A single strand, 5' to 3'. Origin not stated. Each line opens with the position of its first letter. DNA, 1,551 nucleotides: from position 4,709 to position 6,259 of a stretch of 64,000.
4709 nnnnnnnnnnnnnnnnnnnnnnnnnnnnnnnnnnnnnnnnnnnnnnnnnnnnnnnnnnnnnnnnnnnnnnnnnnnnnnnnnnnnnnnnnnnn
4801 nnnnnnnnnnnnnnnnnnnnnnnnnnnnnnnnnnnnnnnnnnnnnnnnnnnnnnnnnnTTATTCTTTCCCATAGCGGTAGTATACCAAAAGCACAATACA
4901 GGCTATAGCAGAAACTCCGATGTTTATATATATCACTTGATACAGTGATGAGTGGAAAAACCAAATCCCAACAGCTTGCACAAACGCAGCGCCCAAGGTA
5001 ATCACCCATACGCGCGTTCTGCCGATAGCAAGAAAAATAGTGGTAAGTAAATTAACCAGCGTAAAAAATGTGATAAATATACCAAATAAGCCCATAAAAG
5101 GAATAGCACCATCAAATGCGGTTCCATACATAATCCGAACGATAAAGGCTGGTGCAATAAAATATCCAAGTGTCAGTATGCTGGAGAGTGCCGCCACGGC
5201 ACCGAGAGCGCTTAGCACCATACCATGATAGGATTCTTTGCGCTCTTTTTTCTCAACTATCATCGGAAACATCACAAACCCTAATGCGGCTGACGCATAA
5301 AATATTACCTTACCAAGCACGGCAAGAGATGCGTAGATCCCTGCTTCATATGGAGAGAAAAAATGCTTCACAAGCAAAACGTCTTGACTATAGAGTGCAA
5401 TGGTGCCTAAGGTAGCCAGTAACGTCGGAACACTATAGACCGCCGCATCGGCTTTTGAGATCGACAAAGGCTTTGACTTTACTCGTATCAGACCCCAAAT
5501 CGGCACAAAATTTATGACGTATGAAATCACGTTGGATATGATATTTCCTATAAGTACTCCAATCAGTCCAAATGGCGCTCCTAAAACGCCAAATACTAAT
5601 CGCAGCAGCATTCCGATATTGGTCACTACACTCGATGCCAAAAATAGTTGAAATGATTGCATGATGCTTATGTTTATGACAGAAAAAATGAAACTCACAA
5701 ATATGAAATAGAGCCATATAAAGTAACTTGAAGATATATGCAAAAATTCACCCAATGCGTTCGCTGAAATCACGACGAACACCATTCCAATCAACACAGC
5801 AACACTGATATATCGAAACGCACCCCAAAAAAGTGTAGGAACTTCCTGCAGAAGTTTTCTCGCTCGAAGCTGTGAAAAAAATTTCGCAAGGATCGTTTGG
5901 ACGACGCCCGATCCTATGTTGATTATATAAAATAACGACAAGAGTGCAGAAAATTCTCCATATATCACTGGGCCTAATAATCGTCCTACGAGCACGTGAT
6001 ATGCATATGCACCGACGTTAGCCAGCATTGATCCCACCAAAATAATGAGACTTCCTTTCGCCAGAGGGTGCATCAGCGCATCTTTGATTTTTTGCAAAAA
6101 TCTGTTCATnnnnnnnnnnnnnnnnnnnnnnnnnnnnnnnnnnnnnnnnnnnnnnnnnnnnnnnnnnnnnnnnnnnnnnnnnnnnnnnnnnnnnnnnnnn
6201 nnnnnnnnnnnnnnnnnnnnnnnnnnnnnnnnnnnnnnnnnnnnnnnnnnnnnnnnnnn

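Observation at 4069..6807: Two modules of a DPM1-like GT2 synthase next to a Wzx-like flippase, consistent with lipid-linked monosaccharide donor supply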

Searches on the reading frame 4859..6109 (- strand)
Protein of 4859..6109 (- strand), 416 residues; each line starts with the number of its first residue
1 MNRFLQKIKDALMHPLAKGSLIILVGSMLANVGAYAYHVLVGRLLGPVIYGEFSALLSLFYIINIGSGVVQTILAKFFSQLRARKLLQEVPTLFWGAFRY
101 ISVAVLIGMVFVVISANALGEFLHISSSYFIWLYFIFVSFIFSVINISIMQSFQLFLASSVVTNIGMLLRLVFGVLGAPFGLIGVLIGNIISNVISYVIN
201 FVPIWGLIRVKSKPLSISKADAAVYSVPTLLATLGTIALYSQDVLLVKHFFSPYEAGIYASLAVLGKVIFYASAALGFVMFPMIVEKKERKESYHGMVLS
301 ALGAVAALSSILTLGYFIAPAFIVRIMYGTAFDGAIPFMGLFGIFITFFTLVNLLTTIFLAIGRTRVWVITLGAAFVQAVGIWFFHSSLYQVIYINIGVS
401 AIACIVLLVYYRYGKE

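Call 4: search_protein_families(library=pfam, proteins=[window:4859-6109:-], max_evalue=0.01)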
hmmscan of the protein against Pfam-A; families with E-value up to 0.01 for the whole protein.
window:4859-6109:- (416 aa): 0 families

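Call 11: search_protein_families(library=ncbifam, proteins=[window:4859-6109:-], max_evalue=1)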
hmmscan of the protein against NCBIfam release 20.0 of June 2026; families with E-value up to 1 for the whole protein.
window:4859-6109:- (416 aa): 0 families

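Call 15: search_solved_structures(query=window:4859-6109:-, max_evalue=10, show_alignments=1)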
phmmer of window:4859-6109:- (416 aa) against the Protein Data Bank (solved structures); distinct sequences matched with E-value up to 10: 0.
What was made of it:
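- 4859..6109 (-): MOP1: a divergent 12-helix MOP-superfamily (PST/Wzx-like) membrane protein and candidate lipid-linked-sugar flippase. No direct HMM hit (calls 4, 11, 15).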

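Call 16: find_homologous_proteins(query=window:4859-6109:-, max_evalue=0.001)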
Query window:4859-6109:- (416 aa): 306 proteins with E <= 0.001 among 8000 candidates; the best 120 are listed.
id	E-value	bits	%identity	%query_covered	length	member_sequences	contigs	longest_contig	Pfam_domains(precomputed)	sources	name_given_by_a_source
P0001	2.2e-241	819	95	100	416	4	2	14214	-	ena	-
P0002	1.8e-227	773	89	100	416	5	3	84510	-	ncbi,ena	-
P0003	4.1e-223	759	87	100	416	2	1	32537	-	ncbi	-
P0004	1.0e-219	748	85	100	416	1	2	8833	-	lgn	-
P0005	2.2e-214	730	85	100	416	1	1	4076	-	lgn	-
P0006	1.1e-212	725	81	100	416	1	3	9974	-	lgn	-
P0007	6.8e-212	722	86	97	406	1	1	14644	-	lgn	-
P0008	6.5e-205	699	81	100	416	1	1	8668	-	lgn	-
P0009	2.4e-203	694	80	100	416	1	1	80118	PF01943.23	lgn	-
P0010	3.9e-186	637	71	100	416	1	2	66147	-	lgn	-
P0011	3.8e-174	598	65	100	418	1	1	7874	PF01943.23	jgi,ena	-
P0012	1.3e-170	586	66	100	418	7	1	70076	PF01943.23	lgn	-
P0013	2.6e-169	582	67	100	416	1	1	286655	-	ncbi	-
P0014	2.7e-147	509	93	64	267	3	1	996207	-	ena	-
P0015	1.4e-128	448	53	100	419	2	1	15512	PF01943.23,PF13440.12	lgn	-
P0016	5.8e-114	400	50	100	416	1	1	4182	PF01943.23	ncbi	-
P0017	3.2e-110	387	50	94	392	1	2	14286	PF13440.12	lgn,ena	-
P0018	3.2e-110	387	48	100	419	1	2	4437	PF01943.23,PF13440.12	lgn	-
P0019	3.6e-110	387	51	97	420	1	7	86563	PF01943.23,PF13440.12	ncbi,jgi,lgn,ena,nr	ncbi:MAG TPA: oligosaccharide flippase family protein [Patescibacteria group bacterium]|nr:oligosacc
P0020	3.0e-105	371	50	96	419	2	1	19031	PF13440.12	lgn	-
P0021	3.1e-105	371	47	100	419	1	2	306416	PF13440.12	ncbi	-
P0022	6.6e-105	370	47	100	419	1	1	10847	PF01943.23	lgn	-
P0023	1.9e-104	368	44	100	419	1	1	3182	PF01943.23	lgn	-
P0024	2.2e-104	368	46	94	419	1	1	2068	PF01943.23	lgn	-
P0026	9.1e-104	366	47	98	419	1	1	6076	PF01943.23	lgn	-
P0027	2.4e-103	365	48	97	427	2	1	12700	PF01943.23,PF13440.12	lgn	-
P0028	8.3e-103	363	45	100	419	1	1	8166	PF01943.23,PF13440.12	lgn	-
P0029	2.3e-102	361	46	99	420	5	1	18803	PF01943.23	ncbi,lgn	-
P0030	4.2e-102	361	45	99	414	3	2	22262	PF01943.23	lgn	-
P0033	1.7e-101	359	47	97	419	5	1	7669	PF01943.23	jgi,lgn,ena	-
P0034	2.6e-101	358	46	99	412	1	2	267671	PF01943.23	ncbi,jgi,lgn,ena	-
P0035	2.0e-100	355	46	99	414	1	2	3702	PF01943.23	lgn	-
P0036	4.9e-100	354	46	99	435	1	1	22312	PF01943.23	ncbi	-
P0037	6.0e-100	353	47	99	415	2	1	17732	PF01943.23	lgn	-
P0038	2.5e-99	351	45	98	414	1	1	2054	PF01943.23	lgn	-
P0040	8.2e-99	350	45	100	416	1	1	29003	PF13440.12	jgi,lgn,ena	-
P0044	1.9e-97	345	45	99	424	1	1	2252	PF01943.23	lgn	-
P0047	6.4e-97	343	46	100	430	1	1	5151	PF01943.23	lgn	-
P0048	1.1e-96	343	47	99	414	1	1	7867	PF01943.23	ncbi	-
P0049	1.6e-96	342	46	99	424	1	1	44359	PF01943.23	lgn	-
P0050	3.0e-96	341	46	98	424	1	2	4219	PF01943.23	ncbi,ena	-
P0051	1.3e-95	339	47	97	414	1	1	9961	PF01943.23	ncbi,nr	ncbi:oligosaccharide flippase family protein [Candidatus Gottesmanbacteria bacterium]|nr:oligosaccha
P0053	2.0e-94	335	43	99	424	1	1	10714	PF01943.23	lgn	-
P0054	4.2e-94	334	42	100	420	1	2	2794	PF01943.23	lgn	-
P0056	5.4e-94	334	45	100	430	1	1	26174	PF01943.23,PF13440.12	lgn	-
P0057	1.0e-93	333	43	97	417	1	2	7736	PF01943.23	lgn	-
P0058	1.3e-93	333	46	99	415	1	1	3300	PF01943.23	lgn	-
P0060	3.5e-93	331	41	96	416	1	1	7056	PF01943.23,PF13440.12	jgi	jgi:O-antigen/teichoic acid export membrane protein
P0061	2.9e-92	328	45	97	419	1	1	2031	PF01943.23,PF13440.12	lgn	-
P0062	4.9e-92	327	44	97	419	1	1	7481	PF01943.23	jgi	-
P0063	1.3e-91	326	47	94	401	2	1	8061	PF01943.23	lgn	-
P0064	9.5e-89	317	45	100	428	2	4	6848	PF01943.23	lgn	-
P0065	4.4e-87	311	41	99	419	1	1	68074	PF01943.23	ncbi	-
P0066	5.3e-86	308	43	94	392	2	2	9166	PF13440.12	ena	-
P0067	5.5e-86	307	44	94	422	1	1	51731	PF01943.23,PF13440.12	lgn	-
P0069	6.4e-85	304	41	96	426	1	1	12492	PF13440.12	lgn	-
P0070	1.9e-83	299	37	99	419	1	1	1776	PF13440.12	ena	-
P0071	2.9e-82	295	40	100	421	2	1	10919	PF01943.23,PF13440.12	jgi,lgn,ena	jgi:O-antigen/teichoic acid export membrane protein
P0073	6.9e-76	274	36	100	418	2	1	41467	PF01943.23,PF13440.12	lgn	-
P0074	1.2e-75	273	37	96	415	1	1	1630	PF01943.23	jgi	jgi:O-antigen/teichoic acid export membrane protein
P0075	1.6e-73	266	37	100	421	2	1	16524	PF01943.23,PF13440.12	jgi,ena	-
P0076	1.0e-70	257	40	89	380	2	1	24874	PF13440.12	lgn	-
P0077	8.9e-69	251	36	99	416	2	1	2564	PF01943.23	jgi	-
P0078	2.0e-62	230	36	98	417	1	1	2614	PF01943.23,PF13440.12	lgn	-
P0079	4.2e-61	226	37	98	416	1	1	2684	PF01943.23,PF13440.12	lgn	-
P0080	2.2e-59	220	36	97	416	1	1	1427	PF01943.23,PF13440.12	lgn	-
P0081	3.3e-59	219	36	98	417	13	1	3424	PF01943.23,PF13440.12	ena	-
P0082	3.6e-59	219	35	99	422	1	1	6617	PF01943.23,PF13440.12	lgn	-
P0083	7.5e-58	215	35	95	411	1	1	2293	PF01943.23,PF13440.12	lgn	-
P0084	2.1e-56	210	34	98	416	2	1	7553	PF01943.23,PF13440.12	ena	-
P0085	9.8e-56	208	36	98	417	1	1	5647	PF01943.23,PF13440.12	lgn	-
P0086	2.0e-55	207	33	96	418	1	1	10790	PF01943.23,PF01554.24,PF13440.12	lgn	-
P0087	4.2e-55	206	34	98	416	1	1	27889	PF01943.23,PF13440.12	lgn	-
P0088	8.3e-55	205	34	98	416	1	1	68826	PF01943.23,PF13440.12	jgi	jgi:O-antigen/teichoic acid export membrane protein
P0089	1.0e-54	205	35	93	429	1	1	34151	PF01943.23,PF13440.12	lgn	-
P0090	1.9e-54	204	33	99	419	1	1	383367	PF01943.23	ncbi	-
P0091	7.3e-54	202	36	98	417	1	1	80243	PF01943.23,PF13440.12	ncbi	-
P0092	7.6e-54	202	34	99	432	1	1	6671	PF01943.23,PF13440.12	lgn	-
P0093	4.0e-53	199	34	94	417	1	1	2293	PF01943.23,PF13440.12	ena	-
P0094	1.2e-52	198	34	94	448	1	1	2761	PF01943.23,PF13440.12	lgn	-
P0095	1.4e-52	198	33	98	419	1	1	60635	PF01943.23,PF13440.12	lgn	-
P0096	1.7e-52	197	33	99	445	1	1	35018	PF01943.23,PF13440.12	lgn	-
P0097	3.1e-52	196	33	98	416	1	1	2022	PF01943.23,PF13440.12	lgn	-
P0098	4.2e-52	196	32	98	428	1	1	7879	PF01943.23,PF13440.12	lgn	-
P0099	4.5e-52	196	34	97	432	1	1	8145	PF01943.23,PF13440.12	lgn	-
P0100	5.2e-52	196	31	98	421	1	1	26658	PF01943.23,PF13440.12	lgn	-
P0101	5.6e-52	196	34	97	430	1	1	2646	PF01943.23,PF13440.12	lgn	-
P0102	8.8e-52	195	33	94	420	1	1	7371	PF01943.23,PF13440.12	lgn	-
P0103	1.2e-51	194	32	99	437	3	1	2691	PF01943.23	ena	-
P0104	1.7e-51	194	32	98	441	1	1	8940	PF01943.23,PF13440.12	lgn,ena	-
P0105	1.7e-51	194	35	98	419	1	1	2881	PF01943.23,PF13440.12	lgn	-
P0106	5.5e-51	192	34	95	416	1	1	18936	PF01943.23,PF13440.12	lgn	-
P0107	8.5e-51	192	32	98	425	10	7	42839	PF01943.23,PF13440.12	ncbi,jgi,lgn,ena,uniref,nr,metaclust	ncbi:MAG: Capsular polysaccharide biosynthesis protein [Candidatus Woesebacteria bacterium GW2011_GW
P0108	8.7e-51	192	34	100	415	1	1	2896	PF01943.23,PF13440.12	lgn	-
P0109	9.7e-51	191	34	99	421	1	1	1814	PF01943.23,PF13440.12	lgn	-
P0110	9.9e-51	191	33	95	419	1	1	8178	PF01943.23,PF13440.12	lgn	-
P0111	3.1e-50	190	33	99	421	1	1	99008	PF01943.23,PF01554.24,PF13440.12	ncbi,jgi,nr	ncbi:hypothetical protein C4559_03400 [Candidatus Microgenomates bacterium]|nr:MAG: hypothetical pro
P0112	4.0e-50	189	34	98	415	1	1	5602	PF01943.23,PF13440.12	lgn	-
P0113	6.7e-50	189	32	99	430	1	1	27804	PF01943.23,PF13440.12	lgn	-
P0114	9.1e-50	188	33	99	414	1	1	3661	PF01943.23,PF13440.12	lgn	-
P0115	1.1e-49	188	33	98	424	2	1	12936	PF01943.23,PF13440.12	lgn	-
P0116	1.3e-49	188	36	94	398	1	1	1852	PF01943.23,PF13440.12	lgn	-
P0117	1.3e-49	188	32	99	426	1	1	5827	PF01943.23,PF13440.12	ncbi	-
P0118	2.1e-49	187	32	99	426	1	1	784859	PF01943.23,PF13440.12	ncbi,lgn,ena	-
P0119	2.2e-49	187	33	99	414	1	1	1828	PF01943.23,PF13440.12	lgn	-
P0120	2.7e-49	187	32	100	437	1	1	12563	PF01943.23,PF13440.12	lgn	-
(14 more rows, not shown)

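Call 20: find_encoding_contigs(protein=P0013, flank=8000, max_places=2)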
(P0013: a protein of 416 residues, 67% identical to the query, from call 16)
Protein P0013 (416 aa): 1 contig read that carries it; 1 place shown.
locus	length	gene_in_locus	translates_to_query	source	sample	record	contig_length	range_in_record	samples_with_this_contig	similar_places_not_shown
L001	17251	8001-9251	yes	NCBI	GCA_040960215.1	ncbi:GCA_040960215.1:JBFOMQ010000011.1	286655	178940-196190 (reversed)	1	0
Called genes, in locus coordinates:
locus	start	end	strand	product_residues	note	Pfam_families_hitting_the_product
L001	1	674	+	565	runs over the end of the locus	-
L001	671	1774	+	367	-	PF26314:MptA_B_family, PF09594:GT87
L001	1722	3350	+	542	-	PF10034:Dpy19 (weak)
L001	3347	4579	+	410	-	-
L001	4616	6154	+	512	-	-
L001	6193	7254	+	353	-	PF13439:Glyco_transf_4, PF13579:Glyco_trans_4_4 (weak), PF20706:GT4-conflict, PF00534:Glycos_transf_1, PF13692:Glyco_trans_1_4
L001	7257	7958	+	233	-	PF00535:Glycos_transf_2, PF13641:Glyco_tranf_2_3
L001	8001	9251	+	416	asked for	-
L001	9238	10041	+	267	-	PF00535:Glycos_transf_2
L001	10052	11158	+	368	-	PF13439:Glyco_transf_4, PF20706:GT4-conflict, PF00534:Glycos_transf_1, PF13692:Glyco_trans_1_4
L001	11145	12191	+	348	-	PF00535:Glycos_transf_2, PF13641:Glyco_tranf_2_3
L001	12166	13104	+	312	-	PF04321:RmlD_sub_bind, PF01073:3Beta_HSD, PF01370:Epimerase, PF02719:Polysacc_synt_2, PF07993:NAD_binding_4 (faint), PF13460:NAD_binding_10 (faint), PF16363:GDP_Man_Dehyd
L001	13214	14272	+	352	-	PF01370:Epimerase, PF02719:Polysacc_synt_2, PF04321:RmlD_sub_bind, PF16363:GDP_Man_Dehyd, PF07993:NAD_binding_4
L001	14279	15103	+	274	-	PF01209:Ubie_methyltran (weak), PF13489:Methyltransf_23, PF05175:MTS (weak), PF07021:MetW, PF13847:Methyltransf_31, PF08241:Methyltransf_11, PF08242:Methyltransf_12, PF13649:Methyltransf_25, +1 more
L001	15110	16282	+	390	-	PF13439:Glyco_transf_4, PF13579:Glyco_trans_4_4, PF00534:Glycos_transf_1, PF13692:Glyco_trans_1_4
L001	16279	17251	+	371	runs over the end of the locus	PF00534:Glycos_transf_1, PF13692:Glyco_trans_1_4, PF26337:Gtf3_C (weak)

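Call 21: find_encoding_contigs(protein=P0021, flank=8000, max_places=2)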
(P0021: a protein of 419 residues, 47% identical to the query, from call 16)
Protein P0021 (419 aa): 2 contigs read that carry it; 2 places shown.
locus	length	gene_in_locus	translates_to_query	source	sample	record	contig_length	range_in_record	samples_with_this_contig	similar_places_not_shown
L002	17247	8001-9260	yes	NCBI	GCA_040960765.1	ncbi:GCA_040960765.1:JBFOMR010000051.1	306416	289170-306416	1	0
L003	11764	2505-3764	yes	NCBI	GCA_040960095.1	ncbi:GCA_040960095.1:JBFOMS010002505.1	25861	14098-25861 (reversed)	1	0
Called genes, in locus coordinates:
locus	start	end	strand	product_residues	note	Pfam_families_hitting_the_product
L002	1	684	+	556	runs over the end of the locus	-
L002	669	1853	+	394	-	PF26314:MptA_B_family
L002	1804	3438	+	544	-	-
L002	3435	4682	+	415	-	-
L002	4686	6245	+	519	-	PF09586:YfhO (faint)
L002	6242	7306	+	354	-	PF13439:Glyco_transf_4 (weak), PF13579:Glyco_trans_4_4 (faint), PF20706:GT4-conflict, PF00534:Glycos_transf_1, PF13692:Glyco_trans_1_4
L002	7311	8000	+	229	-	PF00535:Glycos_transf_2, PF13641:Glyco_tranf_2_3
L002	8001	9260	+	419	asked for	PF13440:Polysacc_synt_3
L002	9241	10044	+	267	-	PF00535:Glycos_transf_2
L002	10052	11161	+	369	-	PF13439:Glyco_transf_4, PF13579:Glyco_trans_4_4, PF20706:GT4-conflict, PF00534:Glycos_transf_1, PF13692:Glyco_trans_1_4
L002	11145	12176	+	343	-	PF00535:Glycos_transf_2, PF13641:Glyco_tranf_2_3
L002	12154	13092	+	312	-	PF01370:Epimerase, PF04321:RmlD_sub_bind, PF01073:3Beta_HSD, PF13460:NAD_binding_10 (weak), PF16363:GDP_Man_Dehyd, PF02719:Polysacc_synt_2, PF07993:NAD_binding_4 (weak)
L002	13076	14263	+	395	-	PF01041:DegT_DnrJ_EryC1, PF01053:Cys_Met_Meta_PP (weak)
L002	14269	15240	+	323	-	PF01073:3Beta_HSD, PF01370:Epimerase, PF02719:Polysacc_synt_2 (weak), PF05368:NmrA, PF16363:GDP_Man_Dehyd, PF07993:NAD_binding_4, PF13460:NAD_binding_10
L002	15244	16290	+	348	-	PF01073:3Beta_HSD (weak), PF01370:Epimerase, PF02719:Polysacc_synt_2 (weak), PF04321:RmlD_sub_bind, PF16363:GDP_Man_Dehyd, PF07993:NAD_binding_4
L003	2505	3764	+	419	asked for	PF13440:Polysacc_synt_3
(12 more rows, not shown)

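Call 22: find_encoding_contigs(protein=P0118, flank=8000, max_places=1)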
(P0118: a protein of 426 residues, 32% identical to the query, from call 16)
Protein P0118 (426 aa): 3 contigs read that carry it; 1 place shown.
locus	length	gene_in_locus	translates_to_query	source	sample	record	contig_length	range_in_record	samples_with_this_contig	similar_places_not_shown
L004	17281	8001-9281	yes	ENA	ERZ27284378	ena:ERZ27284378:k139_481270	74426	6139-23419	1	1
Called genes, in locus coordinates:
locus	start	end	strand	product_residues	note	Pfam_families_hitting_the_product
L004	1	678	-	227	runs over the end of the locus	PF00535:Glycos_transf_2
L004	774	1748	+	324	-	PF01073:3Beta_HSD, PF01370:Epimerase, PF02719:Polysacc_synt_2, PF04321:RmlD_sub_bind, PF05368:NmrA, PF13460:NAD_binding_10 (weak), PF16363:GDP_Man_Dehyd, PF07993:NAD_binding_4 (weak), +1 more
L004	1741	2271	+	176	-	PF18915:DUF5667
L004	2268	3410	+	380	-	PF26314:MptA_B_family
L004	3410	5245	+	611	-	-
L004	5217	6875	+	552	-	PF09586:YfhO (weak), PF10131:PTPS_related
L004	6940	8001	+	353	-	PF13439:Glyco_transf_4, PF00534:Glycos_transf_1, PF13692:Glyco_trans_1_4, PF20706:GT4-conflict (weak)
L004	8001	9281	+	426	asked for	PF01943:Polysacc_synt, PF13440:Polysacc_synt_3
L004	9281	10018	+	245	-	PF00535:Glycos_transf_2, PF10111:Glyco_tranf_2_2 (weak)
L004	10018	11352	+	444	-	PF13231:PMT_2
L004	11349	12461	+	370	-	PF13439:Glyco_transf_4, PF20706:GT4-conflict, PF00534:Glycos_transf_1, PF13692:Glyco_trans_1_4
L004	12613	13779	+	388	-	PF01041:DegT_DnrJ_EryC1, PF01053:Cys_Met_Meta_PP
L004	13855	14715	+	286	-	PF13641:Glyco_tranf_2_3 (faint), PF00535:Glycos_transf_2, PF10111:Glyco_tranf_2_2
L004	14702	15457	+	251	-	PF13489:Methyltransf_23, PF07021:MetW (weak), PF13847:Methyltransf_31, PF08241:Methyltransf_11, PF08242:Methyltransf_12, PF13649:Methyltransf_25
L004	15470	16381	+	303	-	PF01073:3Beta_HSD, PF01370:Epimerase, PF02719:Polysacc_synt_2, PF04321:RmlD_sub_bind, PF16363:GDP_Man_Dehyd, PF07993:NAD_binding_4 (weak)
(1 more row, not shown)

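Call 23: find_encoding_contigs(protein=P0090, flank=8000, max_places=1)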
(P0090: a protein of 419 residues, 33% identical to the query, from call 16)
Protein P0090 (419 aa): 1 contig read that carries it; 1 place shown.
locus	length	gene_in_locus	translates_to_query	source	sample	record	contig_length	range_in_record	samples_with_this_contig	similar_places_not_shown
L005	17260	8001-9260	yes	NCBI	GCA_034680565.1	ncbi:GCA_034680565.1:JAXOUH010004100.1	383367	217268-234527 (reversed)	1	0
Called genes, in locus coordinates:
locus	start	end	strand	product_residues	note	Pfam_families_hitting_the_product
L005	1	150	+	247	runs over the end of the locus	PF00106:adh_short, PF01370:Epimerase (weak), PF08659:KR, PF13561:adh_short_C2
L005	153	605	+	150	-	PF01243:PNPOx_N (weak)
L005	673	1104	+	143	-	PF01243:PNPOx_N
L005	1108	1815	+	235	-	PF00106:adh_short, PF08659:KR, PF13561:adh_short_C2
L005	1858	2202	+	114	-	PF07883:Cupin_2 (weak), PF05899:Cupin_3 (weak)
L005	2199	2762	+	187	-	PF00561:Abhydrolase_1 (weak), PF06821:Ser_hydrolase, PF12697:Abhydrolase_6 (weak)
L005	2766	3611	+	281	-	-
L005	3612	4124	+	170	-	PF00293:NUDIX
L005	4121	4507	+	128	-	-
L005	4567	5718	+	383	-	PF13439:Glyco_transf_4, PF13579:Glyco_trans_4_4 (weak), PF00534:Glycos_transf_1, PF13692:Glyco_trans_1_4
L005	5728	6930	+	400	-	-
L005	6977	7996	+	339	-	PF01370:Epimerase, PF04321:RmlD_sub_bind (weak), PF05368:NmrA (weak), PF16363:GDP_Man_Dehyd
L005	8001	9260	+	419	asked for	PF01943:Polysacc_synt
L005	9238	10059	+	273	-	PF13641:Glyco_tranf_2_3 (weak), PF00535:Glycos_transf_2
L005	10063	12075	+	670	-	-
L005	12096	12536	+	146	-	-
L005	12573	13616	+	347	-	PF00535:Glycos_transf_2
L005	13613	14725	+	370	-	PF13439:Glyco_transf_4, PF20706:GT4-conflict, PF00534:Glycos_transf_1, PF13692:Glyco_trans_1_4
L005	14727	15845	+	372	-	PF13439:Glyco_transf_4, PF20706:GT4-conflict, PF00534:Glycos_transf_1, PF13692:Glyco_trans_1_4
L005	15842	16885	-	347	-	PF01073:3Beta_HSD, PF01370:Epimerase, PF04321:RmlD_sub_bind, PF07993:NAD_binding_4 (weak), PF16363:GDP_Man_Dehyd, PF07993:NAD_binding_4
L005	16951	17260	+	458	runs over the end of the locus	PF13489:Methyltransf_23, PF00535:Glycos_transf_2, PF10111:Glyco_tranf_2_2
